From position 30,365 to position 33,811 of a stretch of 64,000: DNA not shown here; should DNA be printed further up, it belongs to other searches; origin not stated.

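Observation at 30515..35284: Archaic (sigma-type) chaperone-usher-like fimbrial operon in a cyanobacterium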

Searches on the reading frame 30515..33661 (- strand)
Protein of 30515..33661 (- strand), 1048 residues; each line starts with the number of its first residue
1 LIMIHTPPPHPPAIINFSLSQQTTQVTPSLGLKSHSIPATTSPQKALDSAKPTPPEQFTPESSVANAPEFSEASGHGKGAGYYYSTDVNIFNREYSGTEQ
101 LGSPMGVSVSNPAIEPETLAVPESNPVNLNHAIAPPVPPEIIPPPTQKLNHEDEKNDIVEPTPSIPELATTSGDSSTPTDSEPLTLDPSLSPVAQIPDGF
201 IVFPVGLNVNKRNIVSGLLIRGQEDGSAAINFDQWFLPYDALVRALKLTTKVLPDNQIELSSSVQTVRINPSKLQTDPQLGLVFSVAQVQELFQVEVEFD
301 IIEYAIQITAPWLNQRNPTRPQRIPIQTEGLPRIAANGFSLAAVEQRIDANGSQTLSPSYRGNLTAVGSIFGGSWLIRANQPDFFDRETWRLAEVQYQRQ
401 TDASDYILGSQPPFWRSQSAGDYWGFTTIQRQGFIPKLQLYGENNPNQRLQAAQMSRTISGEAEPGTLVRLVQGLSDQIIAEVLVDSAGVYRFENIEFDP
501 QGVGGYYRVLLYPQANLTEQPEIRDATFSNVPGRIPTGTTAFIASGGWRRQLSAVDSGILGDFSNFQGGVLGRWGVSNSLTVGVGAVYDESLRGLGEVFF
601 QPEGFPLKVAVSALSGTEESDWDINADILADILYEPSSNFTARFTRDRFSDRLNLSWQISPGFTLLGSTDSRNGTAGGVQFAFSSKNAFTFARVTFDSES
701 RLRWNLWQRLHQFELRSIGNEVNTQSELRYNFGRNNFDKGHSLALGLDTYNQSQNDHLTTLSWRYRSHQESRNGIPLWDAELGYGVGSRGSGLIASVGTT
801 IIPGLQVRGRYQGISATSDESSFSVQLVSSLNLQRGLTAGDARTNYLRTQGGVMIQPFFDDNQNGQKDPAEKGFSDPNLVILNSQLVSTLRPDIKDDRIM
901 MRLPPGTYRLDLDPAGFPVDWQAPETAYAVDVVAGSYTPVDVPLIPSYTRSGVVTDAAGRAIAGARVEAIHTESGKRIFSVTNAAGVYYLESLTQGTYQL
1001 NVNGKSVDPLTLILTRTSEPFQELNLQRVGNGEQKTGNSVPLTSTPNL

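Call 3: search_protein_families(library=pfam, proteins=[window:30515-33661:-], max_evalue=10)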
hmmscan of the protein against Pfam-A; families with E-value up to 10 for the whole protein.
window:30515-33661:- (1048 aa): 4 families
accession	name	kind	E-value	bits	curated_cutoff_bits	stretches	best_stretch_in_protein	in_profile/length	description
PF13620.12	CarboxypepD_reg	-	2.5e-13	50.6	32.3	1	951-1011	3-63/82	Carboxypeptidase regulatory-like domain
PF17210.9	SdrD_B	-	7.6e-08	33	29.7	2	955-1003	17-65/112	SdrD B-like domain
PF13715.12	CarbopepD_reg_2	-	0.00096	19.6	32.2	1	951-1005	2-53/88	CarboxypepD_reg-like domain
PF17936.7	Big_6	-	0.0069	17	27.6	1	451-493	9-50/83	Bacterial Ig domain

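Call 4: search_protein_families(library=ncbifam, proteins=[window:30515-33661:-], max_evalue=10)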
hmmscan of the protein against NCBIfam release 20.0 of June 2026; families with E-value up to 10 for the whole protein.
window:30515-33661:- (1048 aa): 1 family
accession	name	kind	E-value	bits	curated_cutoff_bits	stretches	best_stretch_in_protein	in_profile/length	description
NF052345.1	S_layer_anammox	exception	0.16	9.2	1400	1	947-1032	1312-1395/1596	Kustd1514 family S-layer glycoprotein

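Call 6: search_solved_structures(query=window:30515-33661:-, max_evalue=10)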
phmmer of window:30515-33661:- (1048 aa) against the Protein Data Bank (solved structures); distinct sequences matched with E-value up to 10: 5.
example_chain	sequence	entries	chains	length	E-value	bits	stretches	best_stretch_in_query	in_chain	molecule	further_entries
6gfk_A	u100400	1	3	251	1.6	9.6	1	304-347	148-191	U6 small nuclear RNA (adenine-(43)-N(6))-methyltransferase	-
2h00_A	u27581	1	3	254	1.7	9.6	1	304-347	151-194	methyltransferase 10 domain containing protein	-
6gfn_A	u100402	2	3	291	2.1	9.3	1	304-347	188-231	U6 small nuclear RNA (adenine-(43)-N(6))-methyltransferase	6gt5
6b91_A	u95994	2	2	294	2.1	9.3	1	304-347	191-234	U6 small nuclear RNA (adenine-(43)-N(6))-methyltransferase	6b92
6du4_A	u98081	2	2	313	2.3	9.1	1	304-347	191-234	U6 small nuclear RNA (adenine-(43)-N(6))-methyltransferase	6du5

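Call 12: find_homologous_proteins(query=window:30515-33661:-, max_evalue=0.001)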
Query window:30515-33661:- (1048 aa): 194 proteins with E <= 0.001 among 8000 candidates; the best 120 are listed.
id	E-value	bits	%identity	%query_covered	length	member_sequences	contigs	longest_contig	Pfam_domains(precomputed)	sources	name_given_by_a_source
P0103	0.0e+0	2281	96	100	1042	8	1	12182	PF13620.13,PF17210.10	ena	-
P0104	0.0e+0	1308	60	98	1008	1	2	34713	PF13620.13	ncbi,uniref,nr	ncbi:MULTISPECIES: carboxypeptidase regulatory-like domain-containing protein [unclassified Coleofas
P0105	0.0e+0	1292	58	98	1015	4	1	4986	PF13620.13,PF17210.10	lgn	-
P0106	0.0e+0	1278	58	98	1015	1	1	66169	PF13715.13,PF13620.13,PF17210.10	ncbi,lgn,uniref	ncbi:MAG: carboxypeptidase-like regulatory domain-containing protein [Coleofasciculus sp. C1-SOL-03]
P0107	0.0e+0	1278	65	82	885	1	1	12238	PF13620.13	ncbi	-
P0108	0.0e+0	1269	57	97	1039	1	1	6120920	PF13620.13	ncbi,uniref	ncbi:carboxypeptidase regulatory-like domain-containing protein [Lyngbya aestuarii]|uniref:carboxype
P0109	0.0e+0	1259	57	98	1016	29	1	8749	PF13620.13,PF17210.10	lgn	-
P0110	0.0e+0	1203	55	95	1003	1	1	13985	PF13715.13,PF13620.13,PF17210.10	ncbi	ncbi:MAG: carboxypeptidase-like regulatory domain-containing protein [Coleofasciculaceae cyanobacter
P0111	0.0e+0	1156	56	88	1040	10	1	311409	PF13620.13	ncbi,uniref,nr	ncbi:carboxypeptidase regulatory-like domain-containing protein [Nostoc sp. DedSLP04]|uniref:carboxy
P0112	0.0e+0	1154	53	97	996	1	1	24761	PF13620.13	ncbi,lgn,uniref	ncbi:MAG: carboxypeptidase-like regulatory domain-containing protein [Nostoc sp.]|uniref:carboxypept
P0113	0.0e+0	1148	57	86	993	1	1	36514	PF13620.13,PF17210.10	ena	-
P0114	0.0e+0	1126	59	83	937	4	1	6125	PF13620.13,PF17210.10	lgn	-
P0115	0.0e+0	1114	53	93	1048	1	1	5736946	PF13620.13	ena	-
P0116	0.0e+0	1105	58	80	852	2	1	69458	PF13620.13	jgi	jgi:hypothetical protein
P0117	0.0e+0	1089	58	82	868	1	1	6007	PF13620.13,PF17210.10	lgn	-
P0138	1.2e-297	1008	53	83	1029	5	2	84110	PF13620.13,PF17210.10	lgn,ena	-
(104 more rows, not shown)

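Call 15: search_solved_structures(query=A2, max_evalue=10, show_alignments=3)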
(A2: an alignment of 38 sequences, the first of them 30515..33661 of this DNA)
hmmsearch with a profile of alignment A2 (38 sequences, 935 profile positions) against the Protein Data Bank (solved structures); distinct sequences matched with E-value up to 10: 17.
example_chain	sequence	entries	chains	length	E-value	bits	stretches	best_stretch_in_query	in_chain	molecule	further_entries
6i3a_A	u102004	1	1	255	0.0022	19.2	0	831-865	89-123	v22Pizza6-AYW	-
6i3b_A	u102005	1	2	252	0.011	16.9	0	831-865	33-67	cPizza6-AYW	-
6i39_A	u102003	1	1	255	0.011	16.8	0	833-865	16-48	v31Pizza6-AYW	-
6i37_A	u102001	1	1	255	0.012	16.8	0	831-865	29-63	nv1Pizza6-AYW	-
6f0q_A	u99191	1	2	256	0.012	16.8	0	831-865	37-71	Pizza6-AYW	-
6i38_A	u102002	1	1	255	0.014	16.5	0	831-865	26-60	nv2Pizza6-AYW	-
7zpz_A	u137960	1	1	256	0.026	15.6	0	833-865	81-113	Pizza6-TSR-TSH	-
7zpw_A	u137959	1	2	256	0.028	15.5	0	832-865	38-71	Pizza6-TSK-TSH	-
6f0s_A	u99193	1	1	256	0.031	15.4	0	831-865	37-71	Pizza6-SYW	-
6qsd_A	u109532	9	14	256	0.062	14.3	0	832-865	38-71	Pizza6S | Pizza6-S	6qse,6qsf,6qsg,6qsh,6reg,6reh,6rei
7zcj_A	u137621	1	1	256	0.22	12.6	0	833-865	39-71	Pizza6-TNH-TSH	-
7zqg_A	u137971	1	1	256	0.24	12.4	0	833-865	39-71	Pizza6-KSH-TSH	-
6f0t_A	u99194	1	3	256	0.24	12.4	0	833-865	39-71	Pizza6-SFW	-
7zq2_A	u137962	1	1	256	0.27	12.2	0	833-865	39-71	Pizza6-RSH-TSH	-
9nsd_A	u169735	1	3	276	1.6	9.7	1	170-211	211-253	Cysteine-rich small secreted protein CSS, putative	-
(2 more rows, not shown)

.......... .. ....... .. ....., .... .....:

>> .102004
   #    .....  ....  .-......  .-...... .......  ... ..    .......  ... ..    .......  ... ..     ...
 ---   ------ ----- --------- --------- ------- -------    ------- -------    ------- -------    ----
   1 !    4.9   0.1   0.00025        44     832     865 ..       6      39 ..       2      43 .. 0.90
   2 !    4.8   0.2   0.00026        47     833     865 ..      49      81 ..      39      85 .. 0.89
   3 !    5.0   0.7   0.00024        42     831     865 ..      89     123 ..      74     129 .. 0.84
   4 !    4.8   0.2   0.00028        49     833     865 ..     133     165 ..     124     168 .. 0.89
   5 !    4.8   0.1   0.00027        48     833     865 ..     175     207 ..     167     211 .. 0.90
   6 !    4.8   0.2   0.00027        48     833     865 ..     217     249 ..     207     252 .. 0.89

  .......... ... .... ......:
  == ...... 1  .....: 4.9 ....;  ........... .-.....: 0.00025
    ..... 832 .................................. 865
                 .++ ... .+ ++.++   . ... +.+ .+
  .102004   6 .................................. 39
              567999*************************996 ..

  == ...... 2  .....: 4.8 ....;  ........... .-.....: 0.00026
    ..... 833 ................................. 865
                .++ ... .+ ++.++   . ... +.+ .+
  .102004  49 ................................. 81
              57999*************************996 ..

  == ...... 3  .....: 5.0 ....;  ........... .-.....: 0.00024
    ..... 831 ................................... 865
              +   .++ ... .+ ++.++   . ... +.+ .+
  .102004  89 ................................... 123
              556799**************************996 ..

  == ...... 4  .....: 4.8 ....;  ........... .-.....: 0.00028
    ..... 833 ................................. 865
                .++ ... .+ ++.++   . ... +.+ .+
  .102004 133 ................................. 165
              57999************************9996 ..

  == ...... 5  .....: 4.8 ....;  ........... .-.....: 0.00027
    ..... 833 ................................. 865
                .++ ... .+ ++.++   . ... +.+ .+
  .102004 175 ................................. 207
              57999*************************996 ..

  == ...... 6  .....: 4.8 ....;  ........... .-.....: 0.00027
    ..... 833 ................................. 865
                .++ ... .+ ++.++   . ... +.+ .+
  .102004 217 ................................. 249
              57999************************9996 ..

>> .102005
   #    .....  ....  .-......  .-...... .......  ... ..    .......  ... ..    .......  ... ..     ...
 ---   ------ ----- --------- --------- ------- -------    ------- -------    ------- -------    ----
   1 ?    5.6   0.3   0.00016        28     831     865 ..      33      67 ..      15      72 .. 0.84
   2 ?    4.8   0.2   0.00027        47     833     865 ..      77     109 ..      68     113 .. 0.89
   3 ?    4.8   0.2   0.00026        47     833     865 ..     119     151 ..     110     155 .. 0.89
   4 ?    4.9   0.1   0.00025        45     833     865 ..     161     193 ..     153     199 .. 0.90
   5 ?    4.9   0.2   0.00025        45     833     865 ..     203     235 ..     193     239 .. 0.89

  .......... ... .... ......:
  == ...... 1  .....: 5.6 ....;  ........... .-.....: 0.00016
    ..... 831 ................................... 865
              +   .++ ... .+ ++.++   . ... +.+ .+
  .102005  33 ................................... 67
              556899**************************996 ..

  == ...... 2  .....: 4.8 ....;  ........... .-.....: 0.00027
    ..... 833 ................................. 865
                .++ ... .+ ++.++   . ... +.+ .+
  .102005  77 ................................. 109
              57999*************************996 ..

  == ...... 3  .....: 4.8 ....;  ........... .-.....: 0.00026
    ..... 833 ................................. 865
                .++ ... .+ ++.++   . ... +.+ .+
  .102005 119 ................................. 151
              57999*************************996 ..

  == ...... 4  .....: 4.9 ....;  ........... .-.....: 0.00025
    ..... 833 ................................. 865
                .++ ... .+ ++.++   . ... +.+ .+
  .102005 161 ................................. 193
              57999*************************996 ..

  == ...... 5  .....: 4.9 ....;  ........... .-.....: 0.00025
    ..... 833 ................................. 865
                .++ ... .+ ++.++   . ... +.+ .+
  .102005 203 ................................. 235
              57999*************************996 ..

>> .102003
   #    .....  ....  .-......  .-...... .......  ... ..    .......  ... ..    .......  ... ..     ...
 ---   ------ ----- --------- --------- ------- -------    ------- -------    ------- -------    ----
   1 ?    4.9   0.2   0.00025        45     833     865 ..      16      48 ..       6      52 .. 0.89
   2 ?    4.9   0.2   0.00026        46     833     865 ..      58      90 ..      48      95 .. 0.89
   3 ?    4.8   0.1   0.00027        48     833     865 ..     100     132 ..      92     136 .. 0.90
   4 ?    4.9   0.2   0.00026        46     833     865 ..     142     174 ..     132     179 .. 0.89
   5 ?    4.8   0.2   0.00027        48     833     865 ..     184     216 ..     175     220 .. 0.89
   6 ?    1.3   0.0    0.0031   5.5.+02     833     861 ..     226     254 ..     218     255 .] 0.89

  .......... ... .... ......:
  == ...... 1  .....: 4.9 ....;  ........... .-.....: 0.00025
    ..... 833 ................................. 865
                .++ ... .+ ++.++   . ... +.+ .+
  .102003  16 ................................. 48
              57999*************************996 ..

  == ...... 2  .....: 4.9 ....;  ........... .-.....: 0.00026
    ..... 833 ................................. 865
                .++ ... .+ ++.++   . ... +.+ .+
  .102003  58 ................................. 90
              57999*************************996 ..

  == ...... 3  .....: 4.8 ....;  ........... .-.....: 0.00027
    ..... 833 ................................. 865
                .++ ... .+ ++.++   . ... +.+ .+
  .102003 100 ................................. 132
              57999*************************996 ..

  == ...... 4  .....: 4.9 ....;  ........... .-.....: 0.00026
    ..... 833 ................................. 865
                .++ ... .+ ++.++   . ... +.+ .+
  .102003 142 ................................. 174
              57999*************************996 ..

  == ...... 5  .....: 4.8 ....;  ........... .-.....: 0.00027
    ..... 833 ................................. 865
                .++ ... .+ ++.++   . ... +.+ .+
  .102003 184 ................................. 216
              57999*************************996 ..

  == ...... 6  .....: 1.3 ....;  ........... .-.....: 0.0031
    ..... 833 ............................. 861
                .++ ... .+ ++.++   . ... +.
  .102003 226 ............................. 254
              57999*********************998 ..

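Call 36: predict_structure(alignment_id=A3)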
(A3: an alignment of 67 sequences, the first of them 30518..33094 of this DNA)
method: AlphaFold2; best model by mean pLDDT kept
length: 859 residues; sequences in the alignment: 67
mean_pLDDT: 81.8   pTM: 0.64
mean pLDDT of the five models: 81.8, 80.5, 78.4, 78.2, 74.3
residues with pLDDT >= 90: 284; 70-90: 440; 50-70: 92; < 50: 43
segments of 3 or more residues with pLDDT < 50: 126-135, 310-316, 431-436, 843-859
pLDDT, mean of each block of 10 residues (from residue 1): 75 90 84 87 93 88 80 78 83 91 90 90 54 52 88 89 85 91 91 86 88 89 72 82 79 63 62 85 64 83 68 50 71 64 71 92 66 85 89 89 86 86 71 47 88 86 91 92 88 86 92 91 91 91 75 93 84 92 74 93 91 80 85 88 74 72 90 88 88 81 78 86 85 90 91 93 91 91 90 90 92 89 91 89 42 34
secondary structure, 60 per line:
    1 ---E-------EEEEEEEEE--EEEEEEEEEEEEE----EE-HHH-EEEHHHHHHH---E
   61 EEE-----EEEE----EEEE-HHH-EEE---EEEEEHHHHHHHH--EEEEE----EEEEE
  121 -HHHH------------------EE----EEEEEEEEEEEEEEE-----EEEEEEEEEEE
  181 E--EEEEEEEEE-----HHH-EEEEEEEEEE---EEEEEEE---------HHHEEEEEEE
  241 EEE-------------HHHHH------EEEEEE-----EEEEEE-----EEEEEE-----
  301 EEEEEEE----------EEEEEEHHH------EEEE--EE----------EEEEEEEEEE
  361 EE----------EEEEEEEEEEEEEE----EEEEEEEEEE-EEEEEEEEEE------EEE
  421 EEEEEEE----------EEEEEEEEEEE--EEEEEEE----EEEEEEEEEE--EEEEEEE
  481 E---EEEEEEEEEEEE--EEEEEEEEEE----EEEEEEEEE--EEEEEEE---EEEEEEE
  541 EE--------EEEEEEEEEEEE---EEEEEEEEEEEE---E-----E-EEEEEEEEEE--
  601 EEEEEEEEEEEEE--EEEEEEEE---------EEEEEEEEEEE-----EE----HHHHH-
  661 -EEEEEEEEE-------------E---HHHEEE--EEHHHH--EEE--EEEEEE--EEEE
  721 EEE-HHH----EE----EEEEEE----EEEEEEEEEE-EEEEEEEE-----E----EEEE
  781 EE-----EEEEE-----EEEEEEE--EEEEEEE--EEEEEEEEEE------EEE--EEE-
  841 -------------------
elements in order (helices of 4 or more, strands of 3 or more residues): E12-20 E23-35 E47-49 H50-56 E60-63 E69-72 E77-80 E86-88 E92-96 H97-104 E107-111 E116-120 H122-125 E150-164 E170-181 E184-192 E202-211 E215-221 E234-243 H257-261 E268-273 E279-284 E290-295 E301-307 E318-323 E333-336 E351-362 E373-386 E391-400 E402-411 E418-427 E438-448 E451-457 E462-471 E474-481 E485-496 E499-508 E513-521 E524-530 E534-542 E551-562 E566-577 E589-598 E601-613 E616-623 E633-643 H655-659 E662-670 E691-693 H698-701 E704-706 E709-714 E717-723 E738-743 E748-757 E759-766 E777-782 E788-792 E798-804 E807-813 E816-825 E832-834 E837-839
